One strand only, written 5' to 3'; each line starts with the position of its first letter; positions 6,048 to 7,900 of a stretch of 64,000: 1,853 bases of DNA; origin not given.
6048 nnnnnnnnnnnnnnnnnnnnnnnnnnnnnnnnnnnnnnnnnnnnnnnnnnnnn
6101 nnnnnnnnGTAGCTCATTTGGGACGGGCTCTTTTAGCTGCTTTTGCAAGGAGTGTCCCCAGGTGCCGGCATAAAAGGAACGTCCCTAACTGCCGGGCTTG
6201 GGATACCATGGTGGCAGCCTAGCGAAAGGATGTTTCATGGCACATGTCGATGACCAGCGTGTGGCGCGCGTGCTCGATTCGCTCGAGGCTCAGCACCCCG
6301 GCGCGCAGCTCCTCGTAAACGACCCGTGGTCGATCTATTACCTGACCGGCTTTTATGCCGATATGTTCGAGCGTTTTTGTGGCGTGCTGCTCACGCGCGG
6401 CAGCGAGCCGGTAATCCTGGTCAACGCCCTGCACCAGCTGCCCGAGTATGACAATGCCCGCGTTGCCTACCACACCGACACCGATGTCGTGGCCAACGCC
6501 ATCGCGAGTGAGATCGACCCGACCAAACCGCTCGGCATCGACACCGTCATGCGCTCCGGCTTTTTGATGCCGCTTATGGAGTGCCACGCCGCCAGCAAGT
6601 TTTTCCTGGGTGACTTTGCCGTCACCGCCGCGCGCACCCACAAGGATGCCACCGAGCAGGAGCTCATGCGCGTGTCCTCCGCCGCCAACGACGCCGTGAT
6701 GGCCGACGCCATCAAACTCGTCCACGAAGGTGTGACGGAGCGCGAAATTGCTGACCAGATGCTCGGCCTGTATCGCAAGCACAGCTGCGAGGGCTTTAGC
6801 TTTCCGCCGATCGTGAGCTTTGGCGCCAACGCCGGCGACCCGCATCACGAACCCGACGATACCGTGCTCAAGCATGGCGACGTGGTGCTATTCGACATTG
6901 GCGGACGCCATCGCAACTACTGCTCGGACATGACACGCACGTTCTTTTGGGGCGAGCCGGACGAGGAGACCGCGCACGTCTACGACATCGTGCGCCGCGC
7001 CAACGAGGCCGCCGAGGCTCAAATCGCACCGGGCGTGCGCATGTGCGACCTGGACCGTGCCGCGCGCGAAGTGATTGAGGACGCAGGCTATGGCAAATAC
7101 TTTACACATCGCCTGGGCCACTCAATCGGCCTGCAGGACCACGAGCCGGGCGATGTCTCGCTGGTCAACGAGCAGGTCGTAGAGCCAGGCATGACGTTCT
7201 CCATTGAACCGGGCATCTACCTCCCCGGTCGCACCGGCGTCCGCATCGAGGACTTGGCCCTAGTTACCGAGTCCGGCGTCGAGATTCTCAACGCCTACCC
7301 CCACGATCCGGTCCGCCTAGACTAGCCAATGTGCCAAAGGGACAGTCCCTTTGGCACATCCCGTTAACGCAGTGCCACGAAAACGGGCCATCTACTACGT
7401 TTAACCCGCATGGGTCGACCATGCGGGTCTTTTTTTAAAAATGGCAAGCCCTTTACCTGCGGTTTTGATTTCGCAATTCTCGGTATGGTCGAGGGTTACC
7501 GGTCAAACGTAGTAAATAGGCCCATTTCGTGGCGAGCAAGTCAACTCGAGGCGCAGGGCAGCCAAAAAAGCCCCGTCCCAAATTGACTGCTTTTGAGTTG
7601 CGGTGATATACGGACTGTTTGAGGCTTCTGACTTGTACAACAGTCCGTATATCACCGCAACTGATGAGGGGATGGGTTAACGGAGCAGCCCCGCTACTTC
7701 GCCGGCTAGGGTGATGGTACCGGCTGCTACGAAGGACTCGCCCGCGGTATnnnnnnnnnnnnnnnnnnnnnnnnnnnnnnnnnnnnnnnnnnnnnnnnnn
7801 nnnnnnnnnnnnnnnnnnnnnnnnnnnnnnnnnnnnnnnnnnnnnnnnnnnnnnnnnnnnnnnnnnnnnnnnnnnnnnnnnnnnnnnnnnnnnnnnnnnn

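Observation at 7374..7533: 160-bp MITE-like element with ~32-bp terminal inverted repeats, copy 1, carrying an intrinsic terminator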

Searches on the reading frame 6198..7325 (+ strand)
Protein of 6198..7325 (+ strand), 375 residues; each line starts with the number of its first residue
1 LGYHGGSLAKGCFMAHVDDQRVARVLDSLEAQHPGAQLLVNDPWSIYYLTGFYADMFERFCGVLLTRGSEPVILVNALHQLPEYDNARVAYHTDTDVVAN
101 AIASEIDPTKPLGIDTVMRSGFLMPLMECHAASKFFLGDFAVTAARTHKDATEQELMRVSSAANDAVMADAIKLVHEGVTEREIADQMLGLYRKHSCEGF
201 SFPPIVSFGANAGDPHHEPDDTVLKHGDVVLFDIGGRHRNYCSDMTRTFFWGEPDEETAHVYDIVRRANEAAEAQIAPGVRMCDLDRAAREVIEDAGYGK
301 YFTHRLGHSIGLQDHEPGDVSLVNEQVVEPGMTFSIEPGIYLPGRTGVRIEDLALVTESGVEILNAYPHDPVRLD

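Call 62: search_protein_families(library=pfam, proteins=[window:6198-7325:+])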
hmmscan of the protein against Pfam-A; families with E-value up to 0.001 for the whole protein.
window:6198-7325:+ (375 aa): 2 families
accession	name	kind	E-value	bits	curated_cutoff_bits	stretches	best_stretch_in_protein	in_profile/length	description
PF00557.29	Peptidase_M24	-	4.7e-70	236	23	1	155-358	1-208/208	Metallopeptidase family M24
PF01321.24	Creatinase_N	-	4.5e-06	27.7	22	1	21-116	1-95/128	Creatinase/Prolidase N-terminal domain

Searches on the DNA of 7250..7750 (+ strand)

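Call 34: search_rna_families(source=window, start=7250, end=7750, threshold=evalue, max_evalue=10, show_alignments=2)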
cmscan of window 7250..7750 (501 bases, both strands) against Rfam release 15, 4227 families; matches with E-value up to 10: 15.
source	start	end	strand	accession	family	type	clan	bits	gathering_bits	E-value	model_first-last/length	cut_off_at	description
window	7359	7436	+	RF02837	anti-hemB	Gene; sRNA;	-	23.5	49.5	0.0027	1-81/81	no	Burkholderia RNA 7 (anti-hemB)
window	7350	7439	-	RF02632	Hrs10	Gene; sRNA;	-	23.2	108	0.0082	1-148/148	no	Hfq-regulated sRNA 10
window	7331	7364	+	RF03070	ssNA-helicase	Gene; sRNA;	-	17.5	41.5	1.2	1-38/49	no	ssNA-helicase RNA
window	7591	7672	-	RF00685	mir-36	Gene; miRNA;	CL00088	16.9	48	0.67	1-103/103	no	mir-36 microRNA precursor family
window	7335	7439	+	RF01771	rnk_leader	Cis-reg; leader;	-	16.7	50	4.1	1-109/109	no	Enterobacteria rnk leader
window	7602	7656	+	RF04300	mir-39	Gene; miRNA;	CL00088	16.6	62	3.1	1-74/74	no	mir-39 microRNA precursor family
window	7332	7356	-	RF01313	AHBV_epsilon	Cis-reg;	CL00104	16.5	45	1.5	1-57/57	no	Avian HBV RNA encapsidation signal epsilon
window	7329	7359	-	RF03599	MIR1883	Gene; miRNA;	-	16.2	128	4.3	1-118/118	no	MIR1883 microRNA precursor family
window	7329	7359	+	RF03599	MIR1883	Gene; miRNA;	-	16.2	128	4.3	1-118/118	no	MIR1883 microRNA precursor family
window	7265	7342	+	RF03059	raiA-hairpin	Gene; sRNA;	-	15.8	43.7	2.9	1-48/48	no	raiA-hairpin RNA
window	7317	7368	+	RF03780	mir-3389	Gene; miRNA;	-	15.4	75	6.4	1-69/69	no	mir-3389 microRNA precursor family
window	7525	7648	-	RF00543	snopsi18S-1377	Gene; snRNA; snoRNA; HACA-box;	-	15.2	48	3.5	1-140/140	no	Small nucleolar RNA psi18S-1377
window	7323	7369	-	RF02239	asX6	Gene; sRNA;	-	14.2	50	8.9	1-93/93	no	Xanthomonas sRNA asX6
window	7592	7667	+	RF00144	mir-199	Gene; miRNA;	-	13.5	60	3.8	1-80/80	no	mir-199 microRNA precursor family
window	7422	7467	-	RF02858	Arrc08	Gene; sRNA;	-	12.7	219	0.5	88-134/270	no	Actinobacillus sRNA 08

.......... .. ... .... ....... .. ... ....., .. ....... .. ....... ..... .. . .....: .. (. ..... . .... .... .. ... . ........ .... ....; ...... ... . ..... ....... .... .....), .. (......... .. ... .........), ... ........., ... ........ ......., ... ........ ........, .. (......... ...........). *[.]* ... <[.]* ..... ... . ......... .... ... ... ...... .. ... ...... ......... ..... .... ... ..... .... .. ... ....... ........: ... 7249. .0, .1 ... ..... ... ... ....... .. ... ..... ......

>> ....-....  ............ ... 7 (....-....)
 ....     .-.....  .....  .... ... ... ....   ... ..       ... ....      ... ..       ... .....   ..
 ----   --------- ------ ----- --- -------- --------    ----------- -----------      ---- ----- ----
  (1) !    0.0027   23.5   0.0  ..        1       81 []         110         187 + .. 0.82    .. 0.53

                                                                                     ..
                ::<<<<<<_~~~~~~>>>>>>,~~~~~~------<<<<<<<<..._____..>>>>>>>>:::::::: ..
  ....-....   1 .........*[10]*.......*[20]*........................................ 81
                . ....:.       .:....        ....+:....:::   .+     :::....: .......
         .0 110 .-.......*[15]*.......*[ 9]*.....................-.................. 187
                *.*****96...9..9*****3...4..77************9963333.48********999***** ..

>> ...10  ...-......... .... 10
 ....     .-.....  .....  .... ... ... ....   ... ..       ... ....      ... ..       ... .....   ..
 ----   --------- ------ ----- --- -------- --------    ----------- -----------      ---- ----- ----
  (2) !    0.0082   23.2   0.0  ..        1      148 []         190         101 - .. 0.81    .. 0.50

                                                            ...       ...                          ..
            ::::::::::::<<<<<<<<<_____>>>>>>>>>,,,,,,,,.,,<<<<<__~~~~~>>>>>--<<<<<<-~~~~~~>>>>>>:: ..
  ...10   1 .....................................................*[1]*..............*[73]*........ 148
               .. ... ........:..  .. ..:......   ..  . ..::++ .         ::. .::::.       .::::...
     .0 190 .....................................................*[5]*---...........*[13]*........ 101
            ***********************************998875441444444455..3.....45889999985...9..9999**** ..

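Call 52: search_dna_similar(query=window:7374-7564:+, collection=phages, mode=distant, max_evalue=0.001, max_rows=10)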
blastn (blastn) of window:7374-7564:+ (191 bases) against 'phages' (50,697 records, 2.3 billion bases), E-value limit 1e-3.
No match.
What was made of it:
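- Tried and rejected: There was no match in 50,697 phage records (call 52).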

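Call 53: search_dna_similar(query=window:7374-7564:+, collection=plasmids, mode=distant, max_evalue=0.001, max_rows=10)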
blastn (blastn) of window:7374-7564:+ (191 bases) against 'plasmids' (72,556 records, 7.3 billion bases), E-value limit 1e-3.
Records with a match: 1; places in all: 3; records where one place covers at least 80% of the query: 1.
Best place of each record, by identity: 80-90% 1.
By first word of the organism name: Collinsella 1.
By predicted mobility (MOB-suite, as given by PLSDB): non-mobilizable 1.
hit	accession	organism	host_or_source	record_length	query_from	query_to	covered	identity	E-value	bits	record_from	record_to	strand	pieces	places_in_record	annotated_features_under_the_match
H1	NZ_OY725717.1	Collinsella aerofaciens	-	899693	1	189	99%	80.5%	2e-39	169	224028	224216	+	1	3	none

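Call 56: get_annotated_region(hit=H1, flank=4000)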
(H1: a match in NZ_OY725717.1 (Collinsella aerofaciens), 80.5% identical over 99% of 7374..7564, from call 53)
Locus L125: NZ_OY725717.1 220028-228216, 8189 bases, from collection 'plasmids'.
description: Collinsella aerofaciens strain Collinsella aerofaciens TSDC17.2-1.1 plasmid 6, complete sequence
organism: Collinsella aerofaciens (NCBI taxid 74426)
taxonomy: Bacteria; Actinomycetota; Coriobacteriia; Coriobacteriales; Coriobacteriaceae; Collinsella; Collinsella aerofaciens
host: -; source: -; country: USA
typing (MOB-suite, as given by PLSDB): non-mobilizable
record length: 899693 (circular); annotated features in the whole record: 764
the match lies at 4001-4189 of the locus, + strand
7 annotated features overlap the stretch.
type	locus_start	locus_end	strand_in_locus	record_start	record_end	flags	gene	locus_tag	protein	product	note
CDS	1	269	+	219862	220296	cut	-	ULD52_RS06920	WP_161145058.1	Fe-S cluster assembly sulfur transfer protein SufU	GO:0016226 - iron-sulfur cluster assembly [Evidence IEA]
CDS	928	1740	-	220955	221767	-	-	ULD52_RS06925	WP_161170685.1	transposase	GO:0006313 - DNA transposition [Evidence IEA]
CDS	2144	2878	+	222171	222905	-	-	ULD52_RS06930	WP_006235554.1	nitrogen-fixing protein NifU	-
CDS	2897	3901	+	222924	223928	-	-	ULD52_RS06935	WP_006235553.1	GGGtGRT protein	-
CDS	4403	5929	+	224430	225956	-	-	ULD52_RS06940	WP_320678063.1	FAD-binding protein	-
CDS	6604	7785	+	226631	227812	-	-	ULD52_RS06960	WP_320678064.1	aminotransferase class I/II-fold pyridoxal phosphate-dependent enzyme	GO:0009058 - biosynthetic process [Evidence IEA]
CDS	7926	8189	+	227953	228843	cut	-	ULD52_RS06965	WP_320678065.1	ROK family protein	-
